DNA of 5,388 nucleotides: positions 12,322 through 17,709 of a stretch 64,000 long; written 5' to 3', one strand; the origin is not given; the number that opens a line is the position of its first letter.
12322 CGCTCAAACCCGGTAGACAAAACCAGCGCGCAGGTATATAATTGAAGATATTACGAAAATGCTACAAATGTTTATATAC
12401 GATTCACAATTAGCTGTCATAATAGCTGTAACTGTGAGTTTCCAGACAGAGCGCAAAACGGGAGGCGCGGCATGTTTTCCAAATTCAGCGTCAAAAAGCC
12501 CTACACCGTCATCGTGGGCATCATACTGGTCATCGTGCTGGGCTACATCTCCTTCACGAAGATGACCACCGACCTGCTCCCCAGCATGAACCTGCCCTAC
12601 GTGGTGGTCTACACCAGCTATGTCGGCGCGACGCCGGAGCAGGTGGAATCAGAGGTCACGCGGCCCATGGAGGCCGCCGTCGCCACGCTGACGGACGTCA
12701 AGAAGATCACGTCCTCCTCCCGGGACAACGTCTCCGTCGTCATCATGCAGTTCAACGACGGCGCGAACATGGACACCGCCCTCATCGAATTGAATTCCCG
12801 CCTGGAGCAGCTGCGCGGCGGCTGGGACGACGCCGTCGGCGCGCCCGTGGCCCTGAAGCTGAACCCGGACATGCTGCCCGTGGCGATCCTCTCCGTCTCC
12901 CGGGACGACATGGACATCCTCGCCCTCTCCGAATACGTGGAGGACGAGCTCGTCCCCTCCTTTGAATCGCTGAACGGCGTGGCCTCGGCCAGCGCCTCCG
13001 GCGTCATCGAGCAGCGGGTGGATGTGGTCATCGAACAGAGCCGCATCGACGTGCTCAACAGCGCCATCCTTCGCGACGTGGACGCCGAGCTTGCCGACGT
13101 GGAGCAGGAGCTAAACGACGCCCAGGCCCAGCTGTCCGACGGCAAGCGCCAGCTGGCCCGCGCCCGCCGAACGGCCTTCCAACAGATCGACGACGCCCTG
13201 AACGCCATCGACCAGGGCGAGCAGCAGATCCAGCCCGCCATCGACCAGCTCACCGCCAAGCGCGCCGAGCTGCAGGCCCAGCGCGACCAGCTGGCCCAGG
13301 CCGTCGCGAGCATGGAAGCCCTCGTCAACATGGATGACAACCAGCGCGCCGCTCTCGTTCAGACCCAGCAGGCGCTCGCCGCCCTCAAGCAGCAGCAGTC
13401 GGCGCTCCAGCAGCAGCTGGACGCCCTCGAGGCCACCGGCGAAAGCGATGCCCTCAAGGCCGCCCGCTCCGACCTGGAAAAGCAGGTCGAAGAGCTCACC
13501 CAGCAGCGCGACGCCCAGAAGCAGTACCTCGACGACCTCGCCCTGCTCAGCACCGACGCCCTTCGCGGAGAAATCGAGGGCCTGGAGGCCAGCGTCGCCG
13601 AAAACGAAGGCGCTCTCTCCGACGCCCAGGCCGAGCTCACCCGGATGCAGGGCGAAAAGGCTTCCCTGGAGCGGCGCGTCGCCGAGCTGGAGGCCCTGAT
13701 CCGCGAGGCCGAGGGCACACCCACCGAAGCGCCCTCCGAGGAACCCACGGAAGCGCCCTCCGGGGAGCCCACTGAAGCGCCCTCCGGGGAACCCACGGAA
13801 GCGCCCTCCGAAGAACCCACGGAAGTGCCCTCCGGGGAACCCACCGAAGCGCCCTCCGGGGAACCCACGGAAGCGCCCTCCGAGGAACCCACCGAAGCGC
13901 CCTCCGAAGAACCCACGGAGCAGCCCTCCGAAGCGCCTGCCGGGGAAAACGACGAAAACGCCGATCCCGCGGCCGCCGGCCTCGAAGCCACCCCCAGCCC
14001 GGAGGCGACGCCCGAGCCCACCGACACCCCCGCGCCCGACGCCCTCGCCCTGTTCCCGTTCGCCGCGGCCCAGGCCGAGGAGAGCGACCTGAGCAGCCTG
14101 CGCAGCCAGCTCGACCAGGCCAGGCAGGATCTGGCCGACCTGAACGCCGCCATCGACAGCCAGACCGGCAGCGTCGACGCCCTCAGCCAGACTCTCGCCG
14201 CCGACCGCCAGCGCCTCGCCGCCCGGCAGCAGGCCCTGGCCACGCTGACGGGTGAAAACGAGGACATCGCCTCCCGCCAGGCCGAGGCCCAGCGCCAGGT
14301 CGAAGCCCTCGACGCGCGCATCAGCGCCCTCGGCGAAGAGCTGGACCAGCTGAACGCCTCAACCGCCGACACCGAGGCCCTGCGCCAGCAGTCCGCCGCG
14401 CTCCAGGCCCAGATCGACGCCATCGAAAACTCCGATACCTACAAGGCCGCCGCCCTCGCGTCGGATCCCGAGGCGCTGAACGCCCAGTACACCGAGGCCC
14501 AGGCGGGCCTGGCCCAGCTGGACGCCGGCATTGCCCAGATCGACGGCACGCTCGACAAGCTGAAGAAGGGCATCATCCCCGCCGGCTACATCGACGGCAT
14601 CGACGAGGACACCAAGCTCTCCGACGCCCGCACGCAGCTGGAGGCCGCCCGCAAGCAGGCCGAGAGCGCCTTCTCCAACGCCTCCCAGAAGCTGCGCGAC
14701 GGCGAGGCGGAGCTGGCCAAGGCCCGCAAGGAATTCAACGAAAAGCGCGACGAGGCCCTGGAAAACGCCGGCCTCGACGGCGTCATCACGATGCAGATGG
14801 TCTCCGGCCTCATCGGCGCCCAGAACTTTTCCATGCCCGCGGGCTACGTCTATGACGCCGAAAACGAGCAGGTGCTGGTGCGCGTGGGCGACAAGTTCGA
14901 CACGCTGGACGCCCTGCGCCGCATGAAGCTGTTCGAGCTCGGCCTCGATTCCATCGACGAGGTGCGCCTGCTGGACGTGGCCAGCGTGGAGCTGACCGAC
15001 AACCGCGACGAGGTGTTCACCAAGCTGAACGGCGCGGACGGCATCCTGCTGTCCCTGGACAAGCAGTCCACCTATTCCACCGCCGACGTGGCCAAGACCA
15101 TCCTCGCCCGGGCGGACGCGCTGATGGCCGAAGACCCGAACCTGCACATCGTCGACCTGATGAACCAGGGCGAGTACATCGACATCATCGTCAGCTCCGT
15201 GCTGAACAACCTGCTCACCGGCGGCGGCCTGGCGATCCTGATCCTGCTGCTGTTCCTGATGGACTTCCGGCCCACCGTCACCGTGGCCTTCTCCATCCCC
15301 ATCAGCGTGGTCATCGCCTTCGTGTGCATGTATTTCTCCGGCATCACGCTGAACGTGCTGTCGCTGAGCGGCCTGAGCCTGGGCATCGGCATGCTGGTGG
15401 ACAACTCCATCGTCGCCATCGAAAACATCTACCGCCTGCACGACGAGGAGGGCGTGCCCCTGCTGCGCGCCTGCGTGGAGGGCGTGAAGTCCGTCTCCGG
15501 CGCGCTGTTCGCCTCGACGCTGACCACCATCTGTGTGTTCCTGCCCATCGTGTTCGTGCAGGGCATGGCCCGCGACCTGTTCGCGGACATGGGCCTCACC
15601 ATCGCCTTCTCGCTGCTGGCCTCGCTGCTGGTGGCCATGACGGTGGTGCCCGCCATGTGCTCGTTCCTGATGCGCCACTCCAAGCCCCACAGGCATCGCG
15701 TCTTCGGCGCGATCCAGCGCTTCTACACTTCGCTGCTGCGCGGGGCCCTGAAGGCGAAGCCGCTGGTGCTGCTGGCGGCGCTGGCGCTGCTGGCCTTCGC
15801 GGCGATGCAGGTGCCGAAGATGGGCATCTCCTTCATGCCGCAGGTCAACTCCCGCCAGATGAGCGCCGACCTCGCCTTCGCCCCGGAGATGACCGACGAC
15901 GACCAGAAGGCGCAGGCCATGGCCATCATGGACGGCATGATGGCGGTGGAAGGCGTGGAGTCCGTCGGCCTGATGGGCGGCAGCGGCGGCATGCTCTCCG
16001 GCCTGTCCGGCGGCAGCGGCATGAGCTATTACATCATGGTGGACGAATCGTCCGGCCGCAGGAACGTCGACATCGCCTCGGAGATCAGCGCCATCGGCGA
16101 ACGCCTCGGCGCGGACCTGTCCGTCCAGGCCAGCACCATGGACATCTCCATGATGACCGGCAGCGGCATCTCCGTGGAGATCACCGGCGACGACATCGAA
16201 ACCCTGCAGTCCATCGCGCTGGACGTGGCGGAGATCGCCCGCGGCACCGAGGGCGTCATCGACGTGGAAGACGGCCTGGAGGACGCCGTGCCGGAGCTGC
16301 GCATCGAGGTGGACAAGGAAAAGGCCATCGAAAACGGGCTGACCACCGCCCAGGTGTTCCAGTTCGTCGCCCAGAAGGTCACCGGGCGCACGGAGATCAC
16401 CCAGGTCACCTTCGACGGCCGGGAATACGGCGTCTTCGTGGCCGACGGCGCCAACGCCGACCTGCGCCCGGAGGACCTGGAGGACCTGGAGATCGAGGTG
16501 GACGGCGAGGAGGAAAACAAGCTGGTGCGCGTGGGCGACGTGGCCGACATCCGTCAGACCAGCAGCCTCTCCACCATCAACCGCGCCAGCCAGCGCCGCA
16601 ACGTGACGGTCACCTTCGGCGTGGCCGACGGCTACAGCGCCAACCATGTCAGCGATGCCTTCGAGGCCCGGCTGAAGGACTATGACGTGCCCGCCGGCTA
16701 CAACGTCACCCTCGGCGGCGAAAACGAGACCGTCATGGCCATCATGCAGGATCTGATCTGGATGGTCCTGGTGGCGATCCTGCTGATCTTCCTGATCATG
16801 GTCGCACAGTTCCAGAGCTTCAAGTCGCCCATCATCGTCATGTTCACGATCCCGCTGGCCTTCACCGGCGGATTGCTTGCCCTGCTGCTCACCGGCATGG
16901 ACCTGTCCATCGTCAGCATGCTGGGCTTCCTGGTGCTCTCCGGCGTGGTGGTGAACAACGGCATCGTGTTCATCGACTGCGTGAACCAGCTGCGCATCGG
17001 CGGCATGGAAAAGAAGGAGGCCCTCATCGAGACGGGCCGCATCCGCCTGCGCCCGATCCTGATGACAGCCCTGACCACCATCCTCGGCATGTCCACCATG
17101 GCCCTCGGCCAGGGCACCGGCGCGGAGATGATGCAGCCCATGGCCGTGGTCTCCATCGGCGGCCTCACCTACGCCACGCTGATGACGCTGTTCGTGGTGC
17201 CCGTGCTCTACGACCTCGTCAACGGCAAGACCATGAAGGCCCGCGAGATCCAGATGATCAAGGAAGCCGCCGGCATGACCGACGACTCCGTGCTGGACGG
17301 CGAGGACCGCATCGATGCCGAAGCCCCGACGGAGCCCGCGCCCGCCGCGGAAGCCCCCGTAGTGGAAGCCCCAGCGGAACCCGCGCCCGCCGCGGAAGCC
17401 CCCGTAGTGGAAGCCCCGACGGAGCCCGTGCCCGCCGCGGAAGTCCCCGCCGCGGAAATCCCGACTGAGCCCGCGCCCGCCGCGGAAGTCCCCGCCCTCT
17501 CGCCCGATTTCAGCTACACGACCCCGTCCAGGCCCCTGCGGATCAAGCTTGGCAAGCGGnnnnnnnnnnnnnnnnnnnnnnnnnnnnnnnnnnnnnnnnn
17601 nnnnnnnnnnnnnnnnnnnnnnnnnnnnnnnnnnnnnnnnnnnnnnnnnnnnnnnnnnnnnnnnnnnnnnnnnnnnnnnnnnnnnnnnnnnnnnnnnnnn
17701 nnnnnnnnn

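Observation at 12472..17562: Stand-alone RND permease with a ~570-aa antiparallel coiled-coil stalk inserted in its first extracytoplasmic loop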

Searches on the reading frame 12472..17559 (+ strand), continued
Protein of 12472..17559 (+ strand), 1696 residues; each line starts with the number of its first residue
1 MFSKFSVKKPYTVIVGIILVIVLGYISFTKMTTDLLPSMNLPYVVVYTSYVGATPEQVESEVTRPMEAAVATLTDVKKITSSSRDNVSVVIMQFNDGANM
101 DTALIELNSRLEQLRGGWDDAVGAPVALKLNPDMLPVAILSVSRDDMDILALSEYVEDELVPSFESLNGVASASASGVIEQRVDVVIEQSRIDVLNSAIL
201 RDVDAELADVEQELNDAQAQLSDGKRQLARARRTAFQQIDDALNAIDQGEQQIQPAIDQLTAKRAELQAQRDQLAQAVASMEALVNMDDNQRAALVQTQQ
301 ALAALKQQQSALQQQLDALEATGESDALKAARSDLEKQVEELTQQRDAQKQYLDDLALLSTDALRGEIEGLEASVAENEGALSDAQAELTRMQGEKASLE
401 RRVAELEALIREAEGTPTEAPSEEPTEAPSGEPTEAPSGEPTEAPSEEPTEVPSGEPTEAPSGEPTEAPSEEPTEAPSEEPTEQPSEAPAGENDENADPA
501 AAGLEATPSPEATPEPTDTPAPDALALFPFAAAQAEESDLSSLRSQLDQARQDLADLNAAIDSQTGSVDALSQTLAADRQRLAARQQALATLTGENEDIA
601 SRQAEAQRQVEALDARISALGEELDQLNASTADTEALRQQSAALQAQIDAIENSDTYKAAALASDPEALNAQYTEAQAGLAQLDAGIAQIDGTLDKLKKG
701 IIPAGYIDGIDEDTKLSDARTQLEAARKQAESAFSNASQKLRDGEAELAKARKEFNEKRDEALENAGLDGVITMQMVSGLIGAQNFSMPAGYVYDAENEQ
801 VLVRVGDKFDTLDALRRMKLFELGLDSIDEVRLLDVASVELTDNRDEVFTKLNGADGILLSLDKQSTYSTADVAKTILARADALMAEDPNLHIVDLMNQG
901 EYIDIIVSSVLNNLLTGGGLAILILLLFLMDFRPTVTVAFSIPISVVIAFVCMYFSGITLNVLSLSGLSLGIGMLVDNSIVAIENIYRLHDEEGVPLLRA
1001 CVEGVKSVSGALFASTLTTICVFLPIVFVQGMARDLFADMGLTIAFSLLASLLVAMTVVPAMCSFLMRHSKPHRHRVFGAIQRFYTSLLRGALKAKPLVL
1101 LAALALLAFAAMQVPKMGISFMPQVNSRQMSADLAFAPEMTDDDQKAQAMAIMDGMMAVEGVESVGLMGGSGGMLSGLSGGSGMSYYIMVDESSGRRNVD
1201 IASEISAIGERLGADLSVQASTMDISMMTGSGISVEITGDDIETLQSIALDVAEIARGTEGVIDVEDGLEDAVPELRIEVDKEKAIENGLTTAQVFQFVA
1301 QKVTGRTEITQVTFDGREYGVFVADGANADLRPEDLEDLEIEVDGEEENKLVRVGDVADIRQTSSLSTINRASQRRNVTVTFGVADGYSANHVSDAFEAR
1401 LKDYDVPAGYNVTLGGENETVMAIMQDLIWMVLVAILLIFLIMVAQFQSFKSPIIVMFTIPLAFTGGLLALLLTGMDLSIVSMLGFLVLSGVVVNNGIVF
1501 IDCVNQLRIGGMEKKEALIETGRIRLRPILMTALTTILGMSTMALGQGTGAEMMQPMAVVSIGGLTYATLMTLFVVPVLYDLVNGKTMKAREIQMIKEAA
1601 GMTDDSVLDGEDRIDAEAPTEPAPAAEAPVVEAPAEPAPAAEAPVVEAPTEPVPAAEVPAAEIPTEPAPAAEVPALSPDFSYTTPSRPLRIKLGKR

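Call 28: find_encoding_contigs(protein=P0001, flank=10000, max_places=3)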
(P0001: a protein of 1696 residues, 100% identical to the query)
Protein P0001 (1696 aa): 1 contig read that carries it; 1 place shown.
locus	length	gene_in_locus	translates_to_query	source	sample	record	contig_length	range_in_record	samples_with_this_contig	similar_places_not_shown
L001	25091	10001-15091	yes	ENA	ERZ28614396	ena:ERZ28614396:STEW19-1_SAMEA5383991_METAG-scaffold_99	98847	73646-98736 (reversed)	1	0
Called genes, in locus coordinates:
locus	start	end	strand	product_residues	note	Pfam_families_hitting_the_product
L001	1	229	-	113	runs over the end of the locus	?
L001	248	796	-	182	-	PF00347:Ribosomal_L6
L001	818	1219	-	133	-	PF00410:Ribosomal_S8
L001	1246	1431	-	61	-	PF00253:Ribosomal_S14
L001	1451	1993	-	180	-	PF00281:Ribosomal_L5, PF00673:Ribosomal_L5_C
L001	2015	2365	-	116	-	PF00467:KOW (faint), PF17136:ribosomal_L24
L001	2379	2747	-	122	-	PF00238:Ribosomal_L14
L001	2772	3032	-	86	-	PF00366:Ribosomal_S17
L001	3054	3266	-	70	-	PF00831:Ribosomal_L29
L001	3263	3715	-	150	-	PF00252:Ribosomal_L16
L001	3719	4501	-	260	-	PF07650:KH_2, PF00189:Ribosomal_S3_C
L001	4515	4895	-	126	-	PF00237:Ribosomal_L22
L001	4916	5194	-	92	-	PF00203:Ribosomal_S19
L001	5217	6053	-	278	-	PF00181:Ribosomal_L2_N, PF03947:Ribosomal_L2_C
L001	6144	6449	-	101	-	PF00276:Ribosomal_L23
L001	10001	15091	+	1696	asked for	PF00873:ACR_tran, PF04886:PT (faint), PF00873:ACR_tran, PF03176:MMPL (weak)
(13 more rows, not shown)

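Call 29: find_encoding_contigs(protein=P0070, flank=8000, max_places=2)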
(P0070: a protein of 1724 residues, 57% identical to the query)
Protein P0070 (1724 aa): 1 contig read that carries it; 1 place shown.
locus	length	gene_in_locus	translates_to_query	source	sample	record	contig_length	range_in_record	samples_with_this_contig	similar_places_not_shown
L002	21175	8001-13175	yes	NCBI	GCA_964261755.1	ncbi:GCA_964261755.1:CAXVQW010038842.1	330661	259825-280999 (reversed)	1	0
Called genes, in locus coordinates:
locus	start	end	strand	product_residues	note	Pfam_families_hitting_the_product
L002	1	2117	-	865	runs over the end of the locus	PF25788:Ig_Rha78A_N, PF08531:Bac_rhamnosid_N, PF05592:Bac_rhamnosid, PF17389:Bac_rhamnosid6H, PF17390:Bac_rhamnosid_C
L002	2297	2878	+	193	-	PF01470:Peptidase_C15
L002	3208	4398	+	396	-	PF12897:Asp_aminotransf, PF00155:Aminotran_1_2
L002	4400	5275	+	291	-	PF12706:Lactamase_B_2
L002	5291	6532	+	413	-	PF00579:tRNA-synt_1b, PF22421:SYY_C-terminal, PF01479:S4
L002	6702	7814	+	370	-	PF04892:VanZ-LLP1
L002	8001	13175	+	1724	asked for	PF00873:ACR_tran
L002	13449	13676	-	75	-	PF12953:DUF3842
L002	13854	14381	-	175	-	PF00160:Pro_isomerase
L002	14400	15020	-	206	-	PF00160:Pro_isomerase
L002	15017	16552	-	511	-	PF04055:Radical_SAM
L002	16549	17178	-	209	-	PF00753:Lactamase_B, PF19583:ODP (weak), PF12706:Lactamase_B_2 (weak)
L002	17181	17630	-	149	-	PF02580:Tyr_Deacylase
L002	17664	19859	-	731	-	PF13328:HD_4, PF01966:HD, PF04607:RelA_SpoT, PF02824:TGS, PF19296:RelA_AH, PF28438:RelA_RIS, PF13291:ACT_4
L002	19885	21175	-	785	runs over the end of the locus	PF01368:DHH, PF02272:DHHA1, PF17768:RecJ_OB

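Call 30: find_encoding_contigs(protein=P0053, flank=8000, max_places=2)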
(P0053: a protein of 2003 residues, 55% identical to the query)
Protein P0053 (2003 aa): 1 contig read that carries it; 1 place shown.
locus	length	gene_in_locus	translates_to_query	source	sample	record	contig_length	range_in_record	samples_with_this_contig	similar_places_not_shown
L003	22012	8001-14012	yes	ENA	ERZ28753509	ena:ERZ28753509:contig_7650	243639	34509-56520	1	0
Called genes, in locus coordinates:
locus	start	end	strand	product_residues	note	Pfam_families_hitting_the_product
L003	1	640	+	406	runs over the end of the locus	PF01547:SBP_bac_1, PF13416:SBP_bac_8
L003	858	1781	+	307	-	PF00528:BPD_transp_1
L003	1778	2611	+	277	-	PF00528:BPD_transp_1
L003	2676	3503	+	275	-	PF23023:Anti-Pycsar_Apyc1 (faint), PF12706:Lactamase_B_2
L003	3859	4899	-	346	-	PF01547:SBP_bac_1, PF13416:SBP_bac_8, PF13531:SBP_bac_11, PF13343:SBP_bac_6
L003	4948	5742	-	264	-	PF00528:BPD_transp_1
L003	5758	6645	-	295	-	PF00528:BPD_transp_1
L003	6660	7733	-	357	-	PF00005:ABC_tran, PF08402:TOBE_2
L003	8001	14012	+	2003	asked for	PF00873:ACR_tran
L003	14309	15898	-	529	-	PF08245:Mur_ligase_M, PF02875:Mur_ligase_C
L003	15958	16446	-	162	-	PF13302:Acetyltransf_3, PF13673:Acetyltransf_10, PF00583:Acetyltransf_1, PF13480:Acetyltransf_6 (weak), PF13508:Acetyltransf_7, PF08445:FR47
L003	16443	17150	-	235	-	PF00814:TsaD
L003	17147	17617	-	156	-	PF02367:TsaE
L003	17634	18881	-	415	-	PF10509:GalKase_gal_bdg, PF00288:GHMP_kinases_N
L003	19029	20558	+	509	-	PF01087:GalP_UDP_transf, PF02744:GalP_UDP_tr_C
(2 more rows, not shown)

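Call 31: find_encoding_contigs(protein=P0033, flank=8000, max_places=2)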
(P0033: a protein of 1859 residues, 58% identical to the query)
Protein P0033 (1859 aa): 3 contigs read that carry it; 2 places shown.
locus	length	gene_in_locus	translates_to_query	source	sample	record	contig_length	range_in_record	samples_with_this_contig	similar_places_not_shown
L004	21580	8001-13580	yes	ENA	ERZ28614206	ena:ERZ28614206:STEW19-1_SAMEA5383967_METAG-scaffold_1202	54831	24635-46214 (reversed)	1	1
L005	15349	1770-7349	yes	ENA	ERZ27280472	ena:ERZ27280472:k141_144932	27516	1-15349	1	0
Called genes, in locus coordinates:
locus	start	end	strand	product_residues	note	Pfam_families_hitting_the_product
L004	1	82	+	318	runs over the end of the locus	PF00132:Hexapep (weak)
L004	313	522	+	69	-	PF10047:DUF2281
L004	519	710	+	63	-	-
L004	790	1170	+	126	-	PF01850:PIN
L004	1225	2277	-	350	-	PF00437:T2SSE, PF13191:AAA_16 (weak)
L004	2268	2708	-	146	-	-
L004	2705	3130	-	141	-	-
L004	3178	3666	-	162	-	PF16152:DUF4860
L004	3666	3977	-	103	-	-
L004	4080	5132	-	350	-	PF00482:T2SSF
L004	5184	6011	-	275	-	PF04473:DUF553 (weak), PF01841:Transglut_core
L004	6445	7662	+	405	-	PF00990:GGDEF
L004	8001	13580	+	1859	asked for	PF00873:ACR_tran, PF03176:MMPL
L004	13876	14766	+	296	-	PF01551:Peptidase_M23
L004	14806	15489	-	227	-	PF12686:DUF3800 (weak)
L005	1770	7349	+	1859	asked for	PF00873:ACR_tran, PF03176:MMPL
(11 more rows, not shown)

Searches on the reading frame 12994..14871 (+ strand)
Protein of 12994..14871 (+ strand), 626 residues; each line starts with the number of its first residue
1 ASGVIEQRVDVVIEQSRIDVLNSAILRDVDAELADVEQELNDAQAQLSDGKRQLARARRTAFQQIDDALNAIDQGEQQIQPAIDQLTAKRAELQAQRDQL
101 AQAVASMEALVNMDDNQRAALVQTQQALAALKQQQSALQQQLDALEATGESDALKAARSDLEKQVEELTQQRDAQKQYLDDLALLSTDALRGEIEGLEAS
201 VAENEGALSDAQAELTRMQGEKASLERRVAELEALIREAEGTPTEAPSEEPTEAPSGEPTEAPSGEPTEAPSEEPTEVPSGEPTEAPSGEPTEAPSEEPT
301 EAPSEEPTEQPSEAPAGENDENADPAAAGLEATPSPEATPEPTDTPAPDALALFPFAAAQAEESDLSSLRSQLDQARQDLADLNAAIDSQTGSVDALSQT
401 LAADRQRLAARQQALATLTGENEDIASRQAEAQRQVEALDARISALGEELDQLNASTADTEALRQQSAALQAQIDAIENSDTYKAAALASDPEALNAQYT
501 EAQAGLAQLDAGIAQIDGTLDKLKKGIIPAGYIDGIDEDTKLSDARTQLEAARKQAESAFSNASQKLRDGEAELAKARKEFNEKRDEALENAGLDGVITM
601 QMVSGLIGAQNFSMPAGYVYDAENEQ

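Call 83: predict_structure(alignment_id=A3)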
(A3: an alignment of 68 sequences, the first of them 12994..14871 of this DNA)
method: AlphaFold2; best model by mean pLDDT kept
length: 626 residues; sequences in the alignment: 68
mean_pLDDT: 74.6   pTM: 0.38
mean pLDDT of the five models: 74.6, 73.3, 70.5, 69.4, 68.2
residues with pLDDT >= 90: 220; 70-90: 216; 50-70: 30; < 50: 160
segments of 3 or more residues with pLDDT < 50: 1-8, 242-278, 280-286, 288-294, 296-363, 594-622, 624-626
pLDDT, mean of each block of 10 residues (from residue 1): 47 66 80 90 94 95 93 90 95 95 89 83 85 88 73 78 89 87 77 91 95 96 96 90 41 35 35 39 42 40 38 35 33 34 33 33 68 95 96 92 88 82 72 87 87 75 85 86 77 89 94 95 92 85 92 94 95 94 87 53 47 40 46
secondary structure, 60 per line:
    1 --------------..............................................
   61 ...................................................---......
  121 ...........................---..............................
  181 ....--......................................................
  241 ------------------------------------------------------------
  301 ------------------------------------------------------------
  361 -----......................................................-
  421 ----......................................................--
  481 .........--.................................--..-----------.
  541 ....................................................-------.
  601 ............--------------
elements in order: H15-111 H115-147 H151-184 H187-240 H366-419 H425-478 H481-489 H492-524 H542-592 H600-612

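Call 86: fold_search(model_id=the predicted structure, library=pdb)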
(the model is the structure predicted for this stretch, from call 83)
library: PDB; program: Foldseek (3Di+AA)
matches with E <= 10: 65; with E <= 0.001: 0
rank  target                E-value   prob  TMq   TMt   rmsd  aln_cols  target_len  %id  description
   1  7zr1_C                1.8e-03  0.99  0.15  0.13  60.2       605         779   12  Chaetomium thermophilum Mre11-Rad50-Nbs1 complex bound to ATPyS (composite structure) (released 2023-01-11)
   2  7zr1_D                3.4e-03  0.82  0.13  0.11  60.3       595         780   12  Chaetomium thermophilum Mre11-Rad50-Nbs1 complex bound to ATPyS (composite structure) (released 2023-01-11)
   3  6z9l_A                4.9e-03  0.90  0.16  0.14  80.0       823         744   12  Enterococcal PrgA (released 2020-09-16)
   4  6yvu_A                9.5e-02  0.28  0.13  0.08  30.9       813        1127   10  Condensin complex from S.cerevisiae ATP-free apo non-engaged state (released 2020-07-15)
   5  6yvu_B                1.0e-01  0.33  0.15  0.09  37.3       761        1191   10  Condensin complex from S.cerevisiae ATP-free apo non-engaged state (released 2020-07-15)
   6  7qcd_B                1.2e-01  0.14  0.11  0.09  88.3       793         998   10  CryoEM structure of the Smc5/6-holocomplex (composite structure) (released 2022-09-21)
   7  6h2x                  1.2e-01  0.41  0.12  0.19  48.1       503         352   12  MukB coiled-coil elbow from E. coli (released 2019-03-06)
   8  9gm7_A                1.3e-01  0.15  0.12  0.06  82.2       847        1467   14  MukBEF in a nucleotide-bound state with open neck gate (monomer) (released 2025-03-26)
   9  9y6s_7I               2.0e-01  0.13  0.09  0.03  48.5       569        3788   11  96-nm repeat of the Leishmania tarentolae doublet microtubule (released 2025-12-17)
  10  6rwb_A                2.1e-01  0.54  0.13  0.05  51.5       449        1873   10  Cryo-EM structure of Yersinia pseudotuberculosis TcaA-TcaB (released 2019-10-23)
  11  9gm6_A                2.2e-01  0.44  0.20  0.12  52.2       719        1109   12  MukBEF in a nucleotide-bound state with open neck gate (heads core) (released 2025-03-26)
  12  9qe0_B                2.2e-01  0.20  0.13  0.07  63.2       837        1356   11  Neobacillus vireti Wadjet-II JetABC dimer (released 2025-06-25)
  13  9gm6_B                2.7e-01  0.28  0.15  0.09  53.2       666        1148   12  MukBEF in a nucleotide-bound state with open neck gate (heads core) (released 2025-03-26)
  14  7nyx_A                3.1e-01  0.08  0.10  0.05  82.0       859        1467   12  Cryo-EM structure of the MukBEF-MatP-DNA monomer (closed conformation) (released 2021-07-07)
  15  7n6g_3R               3.8e-01  0.21  0.12  0.21  61.9       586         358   12  C1 of central pair (released 2022-05-18)
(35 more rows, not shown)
